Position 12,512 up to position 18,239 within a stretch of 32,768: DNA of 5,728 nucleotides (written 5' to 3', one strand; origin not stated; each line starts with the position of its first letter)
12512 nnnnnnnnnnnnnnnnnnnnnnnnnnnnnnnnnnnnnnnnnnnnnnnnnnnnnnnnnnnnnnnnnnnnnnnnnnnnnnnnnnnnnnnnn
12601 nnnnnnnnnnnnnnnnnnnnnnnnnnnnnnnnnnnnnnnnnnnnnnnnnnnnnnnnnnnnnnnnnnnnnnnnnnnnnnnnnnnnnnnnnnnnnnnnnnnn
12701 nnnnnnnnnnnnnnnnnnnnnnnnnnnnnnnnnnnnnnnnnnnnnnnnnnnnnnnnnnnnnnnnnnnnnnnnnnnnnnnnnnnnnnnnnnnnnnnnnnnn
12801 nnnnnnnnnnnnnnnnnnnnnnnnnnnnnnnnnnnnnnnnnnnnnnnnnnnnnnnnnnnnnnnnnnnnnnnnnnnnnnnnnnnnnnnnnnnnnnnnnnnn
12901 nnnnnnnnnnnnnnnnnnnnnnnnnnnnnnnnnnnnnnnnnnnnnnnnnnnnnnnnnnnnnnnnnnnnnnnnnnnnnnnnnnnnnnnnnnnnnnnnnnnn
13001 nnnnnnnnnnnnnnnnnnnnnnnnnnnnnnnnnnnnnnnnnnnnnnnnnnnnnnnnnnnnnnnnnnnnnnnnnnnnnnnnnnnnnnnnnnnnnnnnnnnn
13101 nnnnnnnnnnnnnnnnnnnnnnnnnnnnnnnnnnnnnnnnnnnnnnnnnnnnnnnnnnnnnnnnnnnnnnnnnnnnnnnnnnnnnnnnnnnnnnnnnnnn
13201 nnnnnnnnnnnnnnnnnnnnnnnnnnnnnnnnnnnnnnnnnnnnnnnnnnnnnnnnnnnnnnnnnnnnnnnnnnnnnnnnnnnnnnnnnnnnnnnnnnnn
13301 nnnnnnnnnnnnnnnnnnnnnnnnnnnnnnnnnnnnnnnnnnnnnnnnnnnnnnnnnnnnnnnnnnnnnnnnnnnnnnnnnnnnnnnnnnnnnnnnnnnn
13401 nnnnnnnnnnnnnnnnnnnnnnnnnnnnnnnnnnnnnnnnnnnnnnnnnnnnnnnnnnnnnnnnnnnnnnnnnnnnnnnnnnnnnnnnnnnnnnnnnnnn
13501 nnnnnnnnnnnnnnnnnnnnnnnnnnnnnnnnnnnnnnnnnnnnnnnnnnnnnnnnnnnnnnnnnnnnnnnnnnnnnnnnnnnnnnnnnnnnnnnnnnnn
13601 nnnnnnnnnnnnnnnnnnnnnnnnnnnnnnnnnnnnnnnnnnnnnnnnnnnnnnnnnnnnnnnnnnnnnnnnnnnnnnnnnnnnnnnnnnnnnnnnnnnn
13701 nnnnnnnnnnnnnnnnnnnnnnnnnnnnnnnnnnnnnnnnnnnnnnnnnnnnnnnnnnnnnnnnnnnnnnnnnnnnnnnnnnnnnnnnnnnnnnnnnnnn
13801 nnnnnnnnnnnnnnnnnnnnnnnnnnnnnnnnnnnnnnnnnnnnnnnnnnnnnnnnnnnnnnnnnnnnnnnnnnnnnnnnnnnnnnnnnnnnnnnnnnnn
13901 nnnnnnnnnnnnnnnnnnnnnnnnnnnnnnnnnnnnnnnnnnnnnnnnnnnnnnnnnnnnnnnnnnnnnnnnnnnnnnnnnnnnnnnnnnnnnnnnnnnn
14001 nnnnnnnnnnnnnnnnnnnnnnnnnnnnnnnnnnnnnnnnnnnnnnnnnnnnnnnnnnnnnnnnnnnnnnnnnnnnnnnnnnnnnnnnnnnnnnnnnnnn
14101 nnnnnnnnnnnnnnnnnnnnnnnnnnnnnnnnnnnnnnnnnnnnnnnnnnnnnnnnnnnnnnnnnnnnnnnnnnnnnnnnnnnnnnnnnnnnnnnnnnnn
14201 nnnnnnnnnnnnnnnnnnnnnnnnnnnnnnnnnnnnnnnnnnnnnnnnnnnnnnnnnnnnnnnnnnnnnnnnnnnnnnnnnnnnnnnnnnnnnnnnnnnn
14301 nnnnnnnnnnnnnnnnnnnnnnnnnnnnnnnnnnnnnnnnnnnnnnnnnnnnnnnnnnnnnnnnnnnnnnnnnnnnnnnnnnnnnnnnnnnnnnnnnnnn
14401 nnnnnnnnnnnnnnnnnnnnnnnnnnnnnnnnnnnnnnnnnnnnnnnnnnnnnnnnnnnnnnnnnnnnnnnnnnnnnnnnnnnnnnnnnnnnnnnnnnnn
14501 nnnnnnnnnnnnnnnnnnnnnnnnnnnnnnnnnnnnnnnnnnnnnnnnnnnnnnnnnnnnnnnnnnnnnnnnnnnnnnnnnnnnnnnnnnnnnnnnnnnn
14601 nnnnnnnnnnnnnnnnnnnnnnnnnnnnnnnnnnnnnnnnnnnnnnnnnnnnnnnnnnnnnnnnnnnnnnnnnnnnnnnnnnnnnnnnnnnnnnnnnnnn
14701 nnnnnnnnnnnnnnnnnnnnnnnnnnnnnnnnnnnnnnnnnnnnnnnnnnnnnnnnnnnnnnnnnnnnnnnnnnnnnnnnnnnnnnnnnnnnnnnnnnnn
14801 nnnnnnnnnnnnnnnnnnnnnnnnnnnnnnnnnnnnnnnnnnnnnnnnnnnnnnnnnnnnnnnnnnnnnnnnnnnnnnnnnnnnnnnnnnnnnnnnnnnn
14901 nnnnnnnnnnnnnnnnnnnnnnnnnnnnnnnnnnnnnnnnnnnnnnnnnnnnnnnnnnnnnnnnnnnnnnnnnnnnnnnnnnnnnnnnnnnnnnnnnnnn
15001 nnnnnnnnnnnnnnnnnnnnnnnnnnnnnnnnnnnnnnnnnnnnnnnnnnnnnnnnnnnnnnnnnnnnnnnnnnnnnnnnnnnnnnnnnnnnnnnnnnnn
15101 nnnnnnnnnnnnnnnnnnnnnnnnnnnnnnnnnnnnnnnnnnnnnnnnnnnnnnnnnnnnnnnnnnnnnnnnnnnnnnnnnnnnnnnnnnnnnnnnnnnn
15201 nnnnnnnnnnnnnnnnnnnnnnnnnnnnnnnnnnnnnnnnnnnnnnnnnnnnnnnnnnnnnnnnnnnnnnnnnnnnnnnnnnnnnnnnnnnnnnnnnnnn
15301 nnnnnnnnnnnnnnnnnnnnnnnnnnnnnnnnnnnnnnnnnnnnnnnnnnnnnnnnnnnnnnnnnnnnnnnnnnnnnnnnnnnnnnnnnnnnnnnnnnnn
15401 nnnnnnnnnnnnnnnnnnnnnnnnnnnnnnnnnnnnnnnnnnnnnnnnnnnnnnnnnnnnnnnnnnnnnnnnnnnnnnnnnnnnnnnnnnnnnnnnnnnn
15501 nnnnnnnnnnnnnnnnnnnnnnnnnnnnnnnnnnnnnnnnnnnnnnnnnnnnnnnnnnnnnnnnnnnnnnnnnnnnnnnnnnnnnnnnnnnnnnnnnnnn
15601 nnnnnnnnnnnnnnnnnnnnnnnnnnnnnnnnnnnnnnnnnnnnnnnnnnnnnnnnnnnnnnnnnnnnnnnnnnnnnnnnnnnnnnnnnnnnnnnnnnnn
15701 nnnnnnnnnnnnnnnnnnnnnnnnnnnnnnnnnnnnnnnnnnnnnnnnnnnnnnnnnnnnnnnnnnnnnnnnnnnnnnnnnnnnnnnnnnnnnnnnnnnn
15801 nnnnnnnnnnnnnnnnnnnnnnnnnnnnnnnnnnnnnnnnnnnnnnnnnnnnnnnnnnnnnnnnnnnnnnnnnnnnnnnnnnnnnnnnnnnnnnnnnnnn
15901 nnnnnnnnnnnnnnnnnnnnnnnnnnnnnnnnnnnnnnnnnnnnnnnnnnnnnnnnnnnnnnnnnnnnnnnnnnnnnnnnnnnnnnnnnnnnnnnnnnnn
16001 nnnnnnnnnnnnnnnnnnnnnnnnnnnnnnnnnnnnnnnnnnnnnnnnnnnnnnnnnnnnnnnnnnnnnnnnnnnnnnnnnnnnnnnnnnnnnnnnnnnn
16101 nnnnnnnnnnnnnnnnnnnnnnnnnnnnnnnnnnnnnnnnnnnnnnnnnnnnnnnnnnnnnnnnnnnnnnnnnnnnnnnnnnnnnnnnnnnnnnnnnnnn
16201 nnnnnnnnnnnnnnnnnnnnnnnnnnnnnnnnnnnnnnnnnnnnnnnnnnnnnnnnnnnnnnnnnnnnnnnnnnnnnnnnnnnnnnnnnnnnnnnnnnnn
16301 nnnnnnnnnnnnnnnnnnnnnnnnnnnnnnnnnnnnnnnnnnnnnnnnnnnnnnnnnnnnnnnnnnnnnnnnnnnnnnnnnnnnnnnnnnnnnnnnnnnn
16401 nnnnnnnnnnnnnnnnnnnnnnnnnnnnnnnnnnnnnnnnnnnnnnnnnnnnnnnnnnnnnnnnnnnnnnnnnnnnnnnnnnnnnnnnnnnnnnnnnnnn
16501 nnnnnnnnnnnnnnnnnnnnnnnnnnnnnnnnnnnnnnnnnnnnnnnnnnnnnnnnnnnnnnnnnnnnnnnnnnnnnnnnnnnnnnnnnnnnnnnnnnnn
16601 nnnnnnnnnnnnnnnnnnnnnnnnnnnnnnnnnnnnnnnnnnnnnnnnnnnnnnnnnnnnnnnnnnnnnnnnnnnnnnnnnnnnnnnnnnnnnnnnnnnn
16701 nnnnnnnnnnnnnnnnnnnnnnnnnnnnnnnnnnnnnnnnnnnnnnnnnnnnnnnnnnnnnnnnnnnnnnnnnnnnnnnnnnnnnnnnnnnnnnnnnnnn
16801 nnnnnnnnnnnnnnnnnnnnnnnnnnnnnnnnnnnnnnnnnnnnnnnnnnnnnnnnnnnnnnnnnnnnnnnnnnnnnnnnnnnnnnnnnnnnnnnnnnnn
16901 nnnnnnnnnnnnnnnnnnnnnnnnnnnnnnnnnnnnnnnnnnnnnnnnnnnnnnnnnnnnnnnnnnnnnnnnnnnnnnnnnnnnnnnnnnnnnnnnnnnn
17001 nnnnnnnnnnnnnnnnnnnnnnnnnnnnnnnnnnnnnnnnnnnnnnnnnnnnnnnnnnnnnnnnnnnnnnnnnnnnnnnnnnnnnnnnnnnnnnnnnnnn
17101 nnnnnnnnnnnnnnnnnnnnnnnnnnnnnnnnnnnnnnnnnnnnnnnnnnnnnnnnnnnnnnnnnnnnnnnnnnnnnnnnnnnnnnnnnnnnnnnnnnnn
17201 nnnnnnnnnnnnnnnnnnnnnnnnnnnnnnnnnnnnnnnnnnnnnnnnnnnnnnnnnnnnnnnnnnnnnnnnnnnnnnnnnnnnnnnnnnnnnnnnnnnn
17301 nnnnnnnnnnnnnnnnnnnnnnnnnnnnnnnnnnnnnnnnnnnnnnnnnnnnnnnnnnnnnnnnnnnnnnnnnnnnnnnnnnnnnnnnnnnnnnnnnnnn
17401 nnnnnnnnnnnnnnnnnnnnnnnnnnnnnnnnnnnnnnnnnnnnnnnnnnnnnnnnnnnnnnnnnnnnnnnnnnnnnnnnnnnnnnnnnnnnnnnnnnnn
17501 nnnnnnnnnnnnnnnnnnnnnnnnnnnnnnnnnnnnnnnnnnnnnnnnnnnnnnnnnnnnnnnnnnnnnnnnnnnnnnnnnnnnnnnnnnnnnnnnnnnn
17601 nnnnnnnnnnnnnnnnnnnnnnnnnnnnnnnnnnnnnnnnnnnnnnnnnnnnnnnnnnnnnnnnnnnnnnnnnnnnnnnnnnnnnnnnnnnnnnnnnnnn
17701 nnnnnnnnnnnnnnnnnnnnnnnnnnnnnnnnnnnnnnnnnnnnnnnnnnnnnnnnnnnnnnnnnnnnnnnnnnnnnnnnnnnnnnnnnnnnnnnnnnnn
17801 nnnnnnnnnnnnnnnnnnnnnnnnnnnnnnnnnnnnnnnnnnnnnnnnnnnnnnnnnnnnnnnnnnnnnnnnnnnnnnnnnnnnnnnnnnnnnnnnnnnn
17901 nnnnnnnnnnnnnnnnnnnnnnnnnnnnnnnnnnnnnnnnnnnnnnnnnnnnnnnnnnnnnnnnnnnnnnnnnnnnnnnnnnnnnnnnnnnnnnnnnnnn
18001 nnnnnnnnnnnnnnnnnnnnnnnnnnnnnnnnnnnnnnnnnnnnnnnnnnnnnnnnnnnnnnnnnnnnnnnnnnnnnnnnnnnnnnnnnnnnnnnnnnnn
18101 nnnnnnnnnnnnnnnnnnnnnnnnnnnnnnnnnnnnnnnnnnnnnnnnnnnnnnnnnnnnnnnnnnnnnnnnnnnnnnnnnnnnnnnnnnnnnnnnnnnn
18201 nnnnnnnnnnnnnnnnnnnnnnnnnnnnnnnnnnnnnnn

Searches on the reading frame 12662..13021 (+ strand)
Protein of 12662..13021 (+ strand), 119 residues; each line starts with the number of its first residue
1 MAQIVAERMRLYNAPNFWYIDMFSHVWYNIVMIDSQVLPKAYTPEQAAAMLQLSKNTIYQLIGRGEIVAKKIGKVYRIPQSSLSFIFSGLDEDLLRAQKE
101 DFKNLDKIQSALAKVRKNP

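Call 88: search_protein_families(library=pfam, proteins=[window:12662-13021:+], max_evalue=0.001)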
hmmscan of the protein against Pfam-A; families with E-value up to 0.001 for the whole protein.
window:12662-13021:+ (119 aa): 1 family
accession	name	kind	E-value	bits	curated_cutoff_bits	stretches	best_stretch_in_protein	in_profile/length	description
PF12728.13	HTH_17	-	1.1e-12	48.4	27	1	42-83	2-43/51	Helix-turn-helix domain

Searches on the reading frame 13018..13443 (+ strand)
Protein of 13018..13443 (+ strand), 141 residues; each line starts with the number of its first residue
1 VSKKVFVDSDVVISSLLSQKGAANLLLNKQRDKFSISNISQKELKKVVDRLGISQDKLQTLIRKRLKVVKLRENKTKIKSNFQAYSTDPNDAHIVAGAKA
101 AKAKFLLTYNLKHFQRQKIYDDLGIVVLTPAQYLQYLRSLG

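Call 88: search_protein_families(library=pfam, proteins=[window:13018-13443:+], max_evalue=0.001)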
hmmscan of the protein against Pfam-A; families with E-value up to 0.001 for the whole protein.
window:13018-13443:+ (141 aa): 3 families
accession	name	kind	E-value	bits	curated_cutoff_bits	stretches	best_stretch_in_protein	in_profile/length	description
PF13470.12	PIN_3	-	1e-10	42.8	27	1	4-111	1-114/115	PIN domain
PF01850.27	PIN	-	1.8e-06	29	23.6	1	5-114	1-114/120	PIN domain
PF10130.15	PIN_2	-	9.8e-05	23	22.4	1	7-100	2-103/133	PIN domain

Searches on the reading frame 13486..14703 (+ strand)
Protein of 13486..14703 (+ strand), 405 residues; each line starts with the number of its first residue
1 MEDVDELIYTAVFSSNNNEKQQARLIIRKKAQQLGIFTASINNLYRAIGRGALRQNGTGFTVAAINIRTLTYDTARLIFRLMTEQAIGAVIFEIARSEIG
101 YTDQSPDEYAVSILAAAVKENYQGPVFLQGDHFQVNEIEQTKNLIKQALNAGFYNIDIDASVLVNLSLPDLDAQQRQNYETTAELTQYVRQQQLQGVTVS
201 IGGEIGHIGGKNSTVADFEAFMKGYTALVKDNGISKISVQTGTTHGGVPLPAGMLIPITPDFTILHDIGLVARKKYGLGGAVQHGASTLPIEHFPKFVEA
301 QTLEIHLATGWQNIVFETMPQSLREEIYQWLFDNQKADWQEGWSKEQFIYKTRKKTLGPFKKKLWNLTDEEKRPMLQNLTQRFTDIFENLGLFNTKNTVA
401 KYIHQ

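Call 36: search_protein_families(library=pfam, proteins=[window:13486-14703:+], max_evalue=0.00001)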
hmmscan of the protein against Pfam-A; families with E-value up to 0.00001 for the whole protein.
window:13486-14703:+ (405 aa): 1 family
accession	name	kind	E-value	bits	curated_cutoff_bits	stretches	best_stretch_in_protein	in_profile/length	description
PF01116.26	F_bP_aldolase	-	2.3e-16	60.6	25.5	1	59-325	14-243/277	Fructose-bisphosphate aldolase class-II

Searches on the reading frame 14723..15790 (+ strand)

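Call 36: search_protein_families(library=pfam, proteins=[window:14723-15790:+], max_evalue=0.00001)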
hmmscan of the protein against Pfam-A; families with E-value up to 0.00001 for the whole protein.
window:14723-15790:+ (355 aa): 3 families
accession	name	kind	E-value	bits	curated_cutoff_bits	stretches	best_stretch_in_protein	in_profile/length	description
PF00004.35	AAA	-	1.3e-17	64.9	21.2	1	125-260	1-124/131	ATPase family associated with various cellular activities (AAA)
PF22667.2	Lon_lid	-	4.3e-12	46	27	1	287-337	2-52/57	Lon protease AAA+ ATPase lid domain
PF07728.20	AAA_5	-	8e-08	32.8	22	1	125-258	2-138/139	AAA domain (dynein-related subfamily)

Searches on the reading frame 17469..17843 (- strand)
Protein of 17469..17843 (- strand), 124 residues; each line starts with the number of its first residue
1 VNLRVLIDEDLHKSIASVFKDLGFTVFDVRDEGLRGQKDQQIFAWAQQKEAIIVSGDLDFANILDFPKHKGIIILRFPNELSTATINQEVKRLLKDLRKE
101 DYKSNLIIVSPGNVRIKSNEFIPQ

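Call 3: search_protein_families(library=pfam, proteins=[window:17469-17843:-], max_evalue=0.1)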
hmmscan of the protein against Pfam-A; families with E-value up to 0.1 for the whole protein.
window:17469-17843:- (124 aa): 5 families
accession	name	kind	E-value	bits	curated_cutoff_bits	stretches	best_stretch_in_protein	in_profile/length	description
PF18480.7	DUF5615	-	2.8e-20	72.7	23.8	1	4-110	2-108/110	Domain of unknown function (DUF5615)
PF18478.7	PIN_10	-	0.00059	20.3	26.2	1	4-61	2-63/84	PIN like domain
PF01936.24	NYN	-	0.0041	18.1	24.2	1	43-84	86-133/145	NYN domain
PF01740.26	STAS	-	0.042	14.1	22.6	0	66-101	4-39/106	STAS domain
PF14060.11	DUF4252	-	0.089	13.4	23.9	0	68-104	36-72/125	Domain of unknown function (DUF4252)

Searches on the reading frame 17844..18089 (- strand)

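Call 3: search_protein_families(library=pfam, proteins=[window:17844-18089:-], max_evalue=0.1)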
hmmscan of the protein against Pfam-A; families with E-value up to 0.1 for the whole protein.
window:17844-18089:- (81 aa): 1 family
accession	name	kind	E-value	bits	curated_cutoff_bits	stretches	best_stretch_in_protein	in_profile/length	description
PF04255.20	DUF433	-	7.7e-20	70.9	23.6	1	14-68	1-56/56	Protein of unknown function (DUF433)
